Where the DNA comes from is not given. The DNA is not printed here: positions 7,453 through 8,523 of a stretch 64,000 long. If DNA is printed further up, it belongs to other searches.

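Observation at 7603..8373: Secreted HExxH metallopeptidase translationally coupled between murG and murC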

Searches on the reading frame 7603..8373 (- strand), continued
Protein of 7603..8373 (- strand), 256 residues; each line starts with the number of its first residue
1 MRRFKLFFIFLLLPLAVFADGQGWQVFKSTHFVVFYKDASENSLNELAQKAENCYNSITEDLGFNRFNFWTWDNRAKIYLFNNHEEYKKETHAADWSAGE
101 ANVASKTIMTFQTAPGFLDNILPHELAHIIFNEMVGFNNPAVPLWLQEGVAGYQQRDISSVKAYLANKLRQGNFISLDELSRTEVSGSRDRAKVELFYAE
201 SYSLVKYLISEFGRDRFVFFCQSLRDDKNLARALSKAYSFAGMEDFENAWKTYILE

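Call 23: predict_structure(alignment_id=A1)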
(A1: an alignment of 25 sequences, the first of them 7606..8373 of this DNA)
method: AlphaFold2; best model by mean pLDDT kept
length: 256 residues; sequences in the alignment: 25
mean_pLDDT: 86.4   pTM: 0.81
mean pLDDT of the five models: 86.4, 85.9, 84.8, 83.7, 81.1
residues with pLDDT >= 90: 156; 70-90: 70; 50-70: 21; < 50: 9
segments of 3 or more residues with pLDDT < 50: 12-20
pLDDT, mean of each block of 10 residues (from residue 1): 52 46 85 93 95 92 81 82 92 81 89 89 92 90 94 79 94 91 80 91 95 96 93 93 93 95
secondary structure, 60 per line:
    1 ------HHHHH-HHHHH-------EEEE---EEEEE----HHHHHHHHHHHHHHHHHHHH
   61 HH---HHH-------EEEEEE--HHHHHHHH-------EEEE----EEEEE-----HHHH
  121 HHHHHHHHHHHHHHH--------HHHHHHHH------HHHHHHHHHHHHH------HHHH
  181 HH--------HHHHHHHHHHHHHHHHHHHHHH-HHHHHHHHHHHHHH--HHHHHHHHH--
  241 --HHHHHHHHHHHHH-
elements in order: H7-11 H13-17 E25-28 E32-36 H41-62 E76-81 H84-91 E99-102 E107-111 H117-135 H144-151 H158-170 H177-182 H191-212 H214-227 H230-238 H243-255

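Call 25: search_protein_representatives(alignment_id=A1)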
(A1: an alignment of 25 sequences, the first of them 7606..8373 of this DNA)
Query: 25 sequences, 256 profile positions. Proteins with E-value up to 0.001 (for the whole library): 7366; up to 1e-10: 1824; up to 1e-30: 207. The best 150 are listed.
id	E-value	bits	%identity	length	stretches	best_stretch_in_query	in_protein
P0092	3.7e-115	400.1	-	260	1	3-256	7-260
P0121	2.2e-89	315.7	-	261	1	2-255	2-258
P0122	2.3e-84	299.2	-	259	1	5-255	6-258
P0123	5.0e-80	285.0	-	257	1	4-254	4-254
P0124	7.9e-76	271.3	-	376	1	1-160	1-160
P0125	5.0e-74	265.4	-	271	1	3-254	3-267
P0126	5.2e-72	258.7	-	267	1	8-254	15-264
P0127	1.2e-70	254.3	-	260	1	6-254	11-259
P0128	7.5e-70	251.7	-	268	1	1-254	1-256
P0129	8.3e-69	248.3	-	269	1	5-254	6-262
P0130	8.4e-69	248.2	-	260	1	5-252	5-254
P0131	1.3e-68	247.6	-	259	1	6-253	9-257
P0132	4.5e-67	242.6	-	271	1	9-254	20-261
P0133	6.3e-67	242.1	-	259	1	6-254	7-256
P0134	6.8e-67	242.0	-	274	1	7-254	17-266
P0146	3.1e-63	230.0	-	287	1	22-255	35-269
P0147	5.3e-63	229.2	-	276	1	16-256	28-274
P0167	1.0e-56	208.6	-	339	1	22-251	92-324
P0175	2.0e-55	204.4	-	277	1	9-254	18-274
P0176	2.8e-55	204.0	-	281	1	7-256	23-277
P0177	3.4e-55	203.6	-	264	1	17-255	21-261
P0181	2.3e-54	200.9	-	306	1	19-252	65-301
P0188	1.8e-52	194.7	-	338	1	6-251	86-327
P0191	4.9e-52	193.3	-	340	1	22-254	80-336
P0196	3.5e-51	190.5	-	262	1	22-254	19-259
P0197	3.6e-51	190.5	-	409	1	14-254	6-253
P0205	3.4e-50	187.3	-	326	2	6-198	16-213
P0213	1.6e-49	185.1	-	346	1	6-237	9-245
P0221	3.4e-48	180.7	-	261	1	16-254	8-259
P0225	9.7e-48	179.2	-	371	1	24-254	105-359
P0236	1.6e-45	171.9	-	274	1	14-254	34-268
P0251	2.4e-43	164.8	-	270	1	6-250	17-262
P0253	2.8e-42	161.3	-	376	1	20-254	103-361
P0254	8.9e-42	159.7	-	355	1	29-255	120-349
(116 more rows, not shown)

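Call 28: fold_search(model_id=the predicted structure, library=pdb)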
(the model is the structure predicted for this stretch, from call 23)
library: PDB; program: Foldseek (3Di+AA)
matches with E <= 10: 453; with E <= 0.001: 36
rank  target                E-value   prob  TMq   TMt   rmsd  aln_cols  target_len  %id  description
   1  4ar9_A                4.0e-06  1.00  0.56  0.40   6.4       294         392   14  Crystal structure of the peptidase domain of collagenase T from Clostridium tetani at 1.69 angstrom resolution. (released 2013-06-05)
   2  7esi_A                5.7e-06  1.00  0.65  0.35   5.7       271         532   14  Crystal structure of the collagenase unit of a Vibrio collagenase from Vibrio harveyi VHJR7 at 1. 8 angstrom resolutio (released 2022-02-09)
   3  4ar8_A                7.3e-06  1.00  0.59  0.42   5.6       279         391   14  Crystal structure of the peptidase domain of collagenase T from Clostridium tetani complexed with the peptidic inhibit (released 2013-06-05)
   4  8jt1_A                8.6e-06  1.00  0.63  0.34   6.1       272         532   16  COLLAGENASE FROM GRIMONTIA (VIBRIO) HOLLISAE 1706B COMPLEXED WITH GLY-PRO-HYP-GLY-PRO-HYP (released 2024-02-07)
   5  7zbv                  9.0e-06  1.00  0.58  0.42   5.9       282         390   17  Crystal structure of the peptidase domain of collagenase G from Clostridium histolyticum in complex with a diphosphonate (released 2022-11-09)
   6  4ar8_B                9.5e-06  1.00  0.57  0.41   5.8       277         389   16  Crystal structure of the peptidase domain of collagenase T from Clostridium tetani complexed with the peptidic inhibit (released 2013-06-05)
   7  7z5u                  1.0e-05  1.00  0.60  0.43   5.9       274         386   16  Crystal structure of the peptidase domain of collagenase G from Clostridium histolyticum in complex with a hydroxamate-b (released 2022-11-09)
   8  7wss_A                1.8e-05  1.00  0.65  0.34   5.9       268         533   15  Collagenase from Grimontia (Vibrio) hollisae 1706B (released 2022-06-29)
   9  9l5o_A                2.0e-05  1.00  0.64  0.34   6.0       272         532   15  Crystal structure of the mutant Y549A of collagenase VhaC (released 2025-11-05)
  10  7zoc                  2.4e-05  1.00  0.55  0.40   6.1       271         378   14  Crystal structure of the peptidase domain of collagenase H from Clostridium histolyticum in complex with N-aryl-2-alkylm (released 2023-05-10)
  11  4are                  2.5e-05  1.00  0.59  0.26   5.6       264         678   16  Crystal structure of the collagenase Unit of collagenase G from Clostridium histolyticum at 2.19 angstrom resolution. (released 2013-06-05)
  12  2y6i_A                3.1e-05  1.00  0.59  0.26   5.2       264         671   16  Crystal Structure of Collagenase G from Clostridium histolyticum in complex with Isoamylphosphonyl-Gly-Pro-Ala at 3.25 (released 2011-09-28)
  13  4arf_A                4.0e-05  1.00  0.58  0.42   5.6       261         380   14  CRYSTAL STRUCTURE OF THE PEPTIDASE DOMAIN OF COLLAGENASE H FROM CLOSTRIDIUM HISTOLYTICUM IN COMPLEX WITH THE PEPTIDIC  (released 2013-06-05)
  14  2y50                  5.4e-05  1.00  0.58  0.26   5.6       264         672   16  Crystal Structure of Collagenase G from Clostridium histolyticum at 2. 80 Angstrom Resolution (released 2011-09-28)
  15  4ar1                  5.7e-05  1.00  0.59  0.42   5.5       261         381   14  Crystal Structure of the Peptidase Domain of Collagenase H from Clostridium histolyticum at 2.01 Angstrom resolution. (released 2013-06-05)
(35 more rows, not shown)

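Call 33: find_homologous_proteins(query=A2, max_evalue=1e-10)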
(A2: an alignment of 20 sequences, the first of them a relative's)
Query A2 (20 sequences) (274 aa, profile of the alignment): 935 proteins with E <= 1e-10 among 8000 candidates; the best 120 are listed.
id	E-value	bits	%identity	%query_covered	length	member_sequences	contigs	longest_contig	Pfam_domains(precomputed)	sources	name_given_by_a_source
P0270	4.5e-94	333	42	94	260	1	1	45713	PF13485.12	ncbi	ncbi:peptidase MA family metallohydrolase [Candidatus Omnitrophota bacterium]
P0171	5.6e-94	333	100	100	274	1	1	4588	PF13485.12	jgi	jgi:hypothetical protein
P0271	1.9e-92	328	41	91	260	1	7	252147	PF13485.12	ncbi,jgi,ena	-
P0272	5.3e-92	326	37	92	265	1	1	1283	PF13485.12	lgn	-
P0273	1.1e-91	325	39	86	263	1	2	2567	PF13485.12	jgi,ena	-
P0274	1.1e-91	325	40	85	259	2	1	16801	PF13485.12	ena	-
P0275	1.8e-91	324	35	94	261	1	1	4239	PF13485.12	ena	-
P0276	5.4e-91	323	38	92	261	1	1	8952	PF13485.12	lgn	-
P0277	6.4e-91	323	41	80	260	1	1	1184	PF13485.12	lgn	-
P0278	8.8e-91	322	45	85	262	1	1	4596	PF13485.12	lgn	-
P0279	1.0e-90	322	45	87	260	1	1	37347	PF13485.12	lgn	-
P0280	1.4e-90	322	40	87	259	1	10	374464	PF13485.12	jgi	-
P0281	2.9e-90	320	48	85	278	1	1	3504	PF13485.12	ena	-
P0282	3.2e-90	320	53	92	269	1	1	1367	PF13485.12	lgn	-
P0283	3.4e-90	320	46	85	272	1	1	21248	PF13485.12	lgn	-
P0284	3.4e-90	320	43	86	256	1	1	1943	PF13485.12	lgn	-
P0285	3.4e-90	320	36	91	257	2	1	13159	PF13485.12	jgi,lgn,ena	jgi:hypothetical protein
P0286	3.8e-90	320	46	87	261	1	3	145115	PF13485.12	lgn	-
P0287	5.0e-90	320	43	91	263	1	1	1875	PF13485.12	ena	-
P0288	5.2e-90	320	42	85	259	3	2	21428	PF13485.12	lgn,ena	-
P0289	5.6e-90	320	39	89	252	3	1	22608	PF13485.12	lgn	-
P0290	5.9e-90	319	38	85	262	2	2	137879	PF13485.12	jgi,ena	-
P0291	8.6e-90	319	44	86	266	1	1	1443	PF13485.12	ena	-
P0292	9.2e-90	319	58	85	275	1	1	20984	PF13485.12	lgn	-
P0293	1.7e-89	318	50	85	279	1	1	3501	PF13485.12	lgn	-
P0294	1.9e-89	318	42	86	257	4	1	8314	PF13485.12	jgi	-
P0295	1.9e-89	318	47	91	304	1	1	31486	PF13485.12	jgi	jgi:hypothetical protein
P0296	2.3e-89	318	36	86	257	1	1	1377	PF13485.12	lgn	-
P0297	2.7e-89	317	40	85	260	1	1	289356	PF13485.12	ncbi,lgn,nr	ncbi:MAG: peptidase MA family metallohydrolase [Candidatus Omnitrophota bacterium]|nr:peptidase MA f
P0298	2.7e-89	317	38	89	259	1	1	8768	PF13485.12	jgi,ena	-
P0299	2.9e-89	317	38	95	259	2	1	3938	PF13485.12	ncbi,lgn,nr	ncbi:MAG: peptidase MA family metallohydrolase [Candidatus Omnitrophota bacterium]|nr:peptidase MA f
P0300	3.5e-89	317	42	95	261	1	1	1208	PF13485.12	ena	-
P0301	3.8e-89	317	47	91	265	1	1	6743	PF13485.12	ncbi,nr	ncbi:MAG: hypothetical protein HY584_03650 [Candidatus Omnitrophica bacterium]|nr:hypothetical prote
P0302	4.9e-89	316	40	91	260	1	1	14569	PF13485.12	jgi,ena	-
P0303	5.1e-89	316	37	96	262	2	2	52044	PF13485.12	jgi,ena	-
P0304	5.3e-89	316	38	84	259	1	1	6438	PF13485.12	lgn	-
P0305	5.8e-89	316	35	91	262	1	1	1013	PF13485.12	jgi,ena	-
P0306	7.6e-89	316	37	89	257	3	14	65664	PF13485.12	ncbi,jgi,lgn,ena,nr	ncbi:MAG: peptidase MA family metallohydrolase [Candidatus Aceula lacicola]|nr:peptidase MA family m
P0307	7.6e-89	316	45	85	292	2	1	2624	PF13485.12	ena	-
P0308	8.3e-89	316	38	86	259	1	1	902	PF13485.12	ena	-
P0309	9.6e-89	315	44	87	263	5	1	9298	PF13485.12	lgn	-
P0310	1.0e-88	315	35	92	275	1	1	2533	PF13485.12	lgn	-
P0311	1.2e-88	315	45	95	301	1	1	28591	PF13485.12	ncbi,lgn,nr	ncbi:MAG: hypothetical protein HZB36_00040 [Candidatus Omnitrophica bacterium]|nr:hypothetical prote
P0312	1.2e-88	315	39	88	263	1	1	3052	PF13485.12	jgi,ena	-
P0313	1.3e-88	315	44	92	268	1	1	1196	PF13485.12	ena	-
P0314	1.4e-88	315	43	85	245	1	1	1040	PF13485.12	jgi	-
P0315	1.8e-88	315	42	94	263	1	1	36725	PF13485.12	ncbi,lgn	ncbi:MAG: peptidase MA family metallohydrolase [Candidatus Omnitrophota bacterium]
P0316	1.8e-88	315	41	85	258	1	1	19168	PF13485.12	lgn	-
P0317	1.9e-88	315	45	85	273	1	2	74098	PF13485.12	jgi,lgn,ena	-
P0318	1.9e-88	315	37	86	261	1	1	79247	PF13485.12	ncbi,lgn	-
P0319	2.0e-88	314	44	96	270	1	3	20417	PF13485.12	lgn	-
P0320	2.5e-88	314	45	84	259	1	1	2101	PF13485.12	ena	-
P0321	2.6e-88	314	44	93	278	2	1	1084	PF13485.12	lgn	-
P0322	2.7e-88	314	43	92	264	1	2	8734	PF13485.12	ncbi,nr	ncbi:MAG: peptidase MA family metallohydrolase [Candidatus Omnitrophica bacterium]|nr:peptidase MA f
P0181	2.7e-88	314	53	85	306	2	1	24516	PF13485.12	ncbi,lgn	-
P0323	2.8e-88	314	35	85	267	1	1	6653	PF13485.12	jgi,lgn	-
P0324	3.0e-88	314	40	97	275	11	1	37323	PF13485.12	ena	-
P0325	3.3e-88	314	40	92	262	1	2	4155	PF13485.12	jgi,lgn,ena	-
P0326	3.5e-88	314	41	93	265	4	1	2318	PF13485.12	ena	-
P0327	3.5e-88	314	45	88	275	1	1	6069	PF13485.12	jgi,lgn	-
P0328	3.7e-88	314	35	92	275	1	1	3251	PF13485.12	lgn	-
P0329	3.8e-88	314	42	85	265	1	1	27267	PF13485.12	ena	-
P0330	4.0e-88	313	43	93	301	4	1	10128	PF13485.12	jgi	-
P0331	4.6e-88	313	39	85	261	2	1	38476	PF13485.12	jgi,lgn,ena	-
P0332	4.7e-88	313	43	85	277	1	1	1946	PF13485.12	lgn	-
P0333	4.7e-88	313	41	86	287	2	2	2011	PF13485.12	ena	-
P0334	5.2e-88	313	57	86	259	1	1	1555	PF13485.12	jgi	jgi:hypothetical protein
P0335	5.9e-88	313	42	92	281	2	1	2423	PF13485.12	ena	-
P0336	6.8e-88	313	45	87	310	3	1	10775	PF13485.12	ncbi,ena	-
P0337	9.7e-88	312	47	85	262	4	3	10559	PF13485.12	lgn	-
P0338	1.0e-87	312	34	94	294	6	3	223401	PF13485.12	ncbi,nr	ncbi:MAG TPA: hypothetical protein DCL49_09375 [Candidatus Omnitrophica bacterium]|nr:hypothetical p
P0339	1.1e-87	312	38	96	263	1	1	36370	PF13485.12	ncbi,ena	-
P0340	1.5e-87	312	43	94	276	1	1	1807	PF13485.12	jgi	-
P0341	1.6e-87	311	43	86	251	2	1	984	PF13485.12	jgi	-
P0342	2.0e-87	311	35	92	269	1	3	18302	PF13485.12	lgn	-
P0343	2.5e-87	311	34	94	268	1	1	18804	PF13485.12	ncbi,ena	-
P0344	2.7e-87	311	42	93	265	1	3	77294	PF13485.12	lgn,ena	-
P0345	3.0e-87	311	36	90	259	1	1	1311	PF13485.12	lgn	-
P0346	3.0e-87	311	38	85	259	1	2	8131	PF13485.12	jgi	-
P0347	3.3e-87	310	39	89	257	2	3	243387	PF13485.12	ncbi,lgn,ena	-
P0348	3.3e-87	310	45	88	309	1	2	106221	PF13485.12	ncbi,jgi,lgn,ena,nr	ncbi:MAG TPA: hypothetical protein DCL35_06270 [Candidatus Omnitrophica bacterium]|nr:hypothetical p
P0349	3.6e-87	310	41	92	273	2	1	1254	PF13485.12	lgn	-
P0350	3.6e-87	310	51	95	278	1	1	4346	PF13485.12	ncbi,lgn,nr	ncbi:MAG: hypothetical protein HY584_01365 [Candidatus Omnitrophica bacterium]|nr:hypothetical prote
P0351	3.7e-87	310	43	86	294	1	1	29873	PF13485.12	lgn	-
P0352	3.7e-87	310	42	94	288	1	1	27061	PF13485.12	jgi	-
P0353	4.1e-87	310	44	85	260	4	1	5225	PF13485.12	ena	-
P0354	4.1e-87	310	40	85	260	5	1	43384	PF13485.12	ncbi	-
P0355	4.2e-87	310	38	91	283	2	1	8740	PF13485.12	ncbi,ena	-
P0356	4.3e-87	310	53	86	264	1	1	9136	PF13485.12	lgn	-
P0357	4.3e-87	310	41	93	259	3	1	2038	PF13485.12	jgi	-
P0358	4.5e-87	310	41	85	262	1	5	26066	PF13485.12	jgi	-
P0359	4.5e-87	310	39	85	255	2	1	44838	PF13485.12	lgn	-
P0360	4.5e-87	310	37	85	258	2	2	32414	PF13485.12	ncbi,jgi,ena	-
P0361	5.0e-87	310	38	92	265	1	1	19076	PF13485.12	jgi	jgi:hypothetical protein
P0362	5.8e-87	310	45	85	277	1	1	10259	PF13485.12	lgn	-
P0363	6.6e-87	309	44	87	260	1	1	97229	PF13485.12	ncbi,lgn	-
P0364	7.2e-87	309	41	96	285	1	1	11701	PF13485.12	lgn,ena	-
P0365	7.2e-87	309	53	91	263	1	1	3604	PF13485.12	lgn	-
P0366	8.2e-87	309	41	86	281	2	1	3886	PF13485.12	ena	-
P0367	8.7e-87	309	39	86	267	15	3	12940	PF13485.12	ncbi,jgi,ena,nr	ncbi:MAG: hypothetical protein A3H41_00260 [Omnitrophica WOR_2 bacterium RIFCSPLOWO2_02_FULL_45_28]|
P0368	9.1e-87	309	38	92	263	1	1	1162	PF13485.12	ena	-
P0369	9.2e-87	309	38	92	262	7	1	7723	PF13485.12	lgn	-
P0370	9.9e-87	309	42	94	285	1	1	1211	PF13485.12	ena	-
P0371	1.0e-86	309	37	85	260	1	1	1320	PF13485.12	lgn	-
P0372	1.0e-86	309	42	90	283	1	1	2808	PF13485.12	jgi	-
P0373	1.2e-86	309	50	87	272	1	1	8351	PF13485.12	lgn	-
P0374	1.2e-86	309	40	85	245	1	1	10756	PF13485.12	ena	-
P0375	1.2e-86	309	42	96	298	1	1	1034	PF13485.12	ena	-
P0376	1.3e-86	309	37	91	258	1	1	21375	PF13485.12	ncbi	-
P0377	1.3e-86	308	39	93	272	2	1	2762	PF13485.12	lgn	-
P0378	1.4e-86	308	35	87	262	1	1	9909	PF13485.12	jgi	-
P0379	1.5e-86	308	43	95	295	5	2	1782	PF13485.12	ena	-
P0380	1.5e-86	308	45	86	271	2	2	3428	PF13485.12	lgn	-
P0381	1.5e-86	308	39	85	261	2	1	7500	PF13485.12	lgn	-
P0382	1.6e-86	308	37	86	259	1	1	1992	PF13485.12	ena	-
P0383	1.7e-86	308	45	87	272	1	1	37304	PF13485.12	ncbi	-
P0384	1.8e-86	308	36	85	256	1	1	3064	PF13485.12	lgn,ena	-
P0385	2.0e-86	308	35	92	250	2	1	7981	PF13485.12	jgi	-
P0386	2.0e-86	308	38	87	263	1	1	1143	PF13485.12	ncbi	-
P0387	2.0e-86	308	32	96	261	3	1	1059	PF13485.12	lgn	-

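Call 34: find_encoding_contigs(protein=P0181, flank=5000, max_places=1)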
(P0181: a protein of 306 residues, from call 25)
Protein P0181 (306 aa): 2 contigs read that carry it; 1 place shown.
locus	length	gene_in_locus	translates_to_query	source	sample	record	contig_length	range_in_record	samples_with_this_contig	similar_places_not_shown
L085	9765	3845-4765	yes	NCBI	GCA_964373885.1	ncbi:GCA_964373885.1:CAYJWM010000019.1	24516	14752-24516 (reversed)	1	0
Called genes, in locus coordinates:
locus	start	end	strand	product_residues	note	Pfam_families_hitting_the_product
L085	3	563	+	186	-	?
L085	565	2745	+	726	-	PF03958:Secretin_N, PF00263:Secretin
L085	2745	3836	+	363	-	PF00482:T2SSF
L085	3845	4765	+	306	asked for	PF13485:Peptidase_MA_2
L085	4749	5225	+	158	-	PF07963:N_methyl (faint)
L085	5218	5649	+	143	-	-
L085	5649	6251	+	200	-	PF07963:N_methyl, PF11612:T2SSJ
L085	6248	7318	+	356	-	-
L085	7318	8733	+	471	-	PF05137:PilN (weak)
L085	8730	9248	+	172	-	-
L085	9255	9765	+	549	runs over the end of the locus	PF05157:MshEN, PF00437:T2SSE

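Call 35: find_encoding_contigs(protein=P0338, flank=5000, max_places=1)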
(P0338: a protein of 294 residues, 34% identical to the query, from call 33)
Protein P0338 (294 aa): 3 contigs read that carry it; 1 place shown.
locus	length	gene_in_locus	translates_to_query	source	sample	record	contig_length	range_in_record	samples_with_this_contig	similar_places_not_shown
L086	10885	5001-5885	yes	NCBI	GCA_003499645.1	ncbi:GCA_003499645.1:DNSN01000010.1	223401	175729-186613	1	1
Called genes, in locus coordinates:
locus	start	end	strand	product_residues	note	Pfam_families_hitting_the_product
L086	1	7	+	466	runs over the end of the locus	PF01225:Mur_ligase, PF08245:Mur_ligase_M, PF02875:Mur_ligase_C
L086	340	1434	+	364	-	PF10555:MraY_sig1 (weak), PF00953:Glycos_transf_4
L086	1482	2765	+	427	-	PF21799:MurD-like_N, PF08245:Mur_ligase_M, PF02875:Mur_ligase_C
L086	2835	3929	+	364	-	PF01098:FTSW_RODA_SPOVE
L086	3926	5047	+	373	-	PF03033:Glyco_transf_28, PF04101:Glyco_tran_28_C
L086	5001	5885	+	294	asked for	PF13485:Peptidase_MA_2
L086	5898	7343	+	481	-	PF01225:Mur_ligase, PF08245:Mur_ligase_M, PF02875:Mur_ligase_C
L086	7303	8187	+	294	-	PF01565:FAD_binding_4, PF02873:MurB_C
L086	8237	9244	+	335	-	PF01820:Dala_Dala_lig_N, PF02655:ATP-grasp_3, PF07478:Dala_Dala_lig_C, PF13535:ATP-grasp_4 (weak)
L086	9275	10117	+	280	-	-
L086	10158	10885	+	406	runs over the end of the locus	PF02491:SHS2_FTSA, PF14450:FtsA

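Call 36: find_encoding_contigs(protein=P0348, flank=5000, max_places=1)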
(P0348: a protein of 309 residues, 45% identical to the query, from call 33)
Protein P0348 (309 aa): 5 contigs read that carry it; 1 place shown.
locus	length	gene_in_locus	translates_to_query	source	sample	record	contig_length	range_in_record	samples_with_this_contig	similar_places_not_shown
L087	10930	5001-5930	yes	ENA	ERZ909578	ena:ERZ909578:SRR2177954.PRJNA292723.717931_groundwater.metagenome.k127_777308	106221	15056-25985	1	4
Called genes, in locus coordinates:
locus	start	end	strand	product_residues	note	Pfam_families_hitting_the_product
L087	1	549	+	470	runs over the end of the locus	PF02874:ATP-synt_ab_N, PF00006:ATP-synt_ab, PF22919:ATP-synt_VA_C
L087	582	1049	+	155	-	PF05157:MshEN (weak)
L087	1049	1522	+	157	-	PF05157:MshEN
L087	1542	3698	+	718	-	PF05157:MshEN, PF13604:AAA_30 (faint), PF00437:T2SSE, PF07238:PilZ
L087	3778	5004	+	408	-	PF28597:T2SSF_N (weak), PF00482:T2SSF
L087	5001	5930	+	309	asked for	PF13485:Peptidase_MA_2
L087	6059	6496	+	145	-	PF07963:N_methyl (weak), PF08334:T2SSG, PF22434:PilW_C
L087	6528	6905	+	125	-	PF07963:N_methyl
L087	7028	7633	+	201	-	PF11612:T2SSJ (faint)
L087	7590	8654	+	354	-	PF21687:T2SSK_1st, PF12836:HHH_3 (faint), PF03934:T2SSK (faint)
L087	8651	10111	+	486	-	PF11104:PilM_2, PF05137:PilN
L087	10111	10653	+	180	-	-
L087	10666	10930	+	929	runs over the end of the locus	PF02743:dCache_1, PF00989:PAS, PF08448:PAS_4, PF13188:PAS_8 (weak), PF13426:PAS_9, PF00512:HisKA (weak), PF02518:HATPase_c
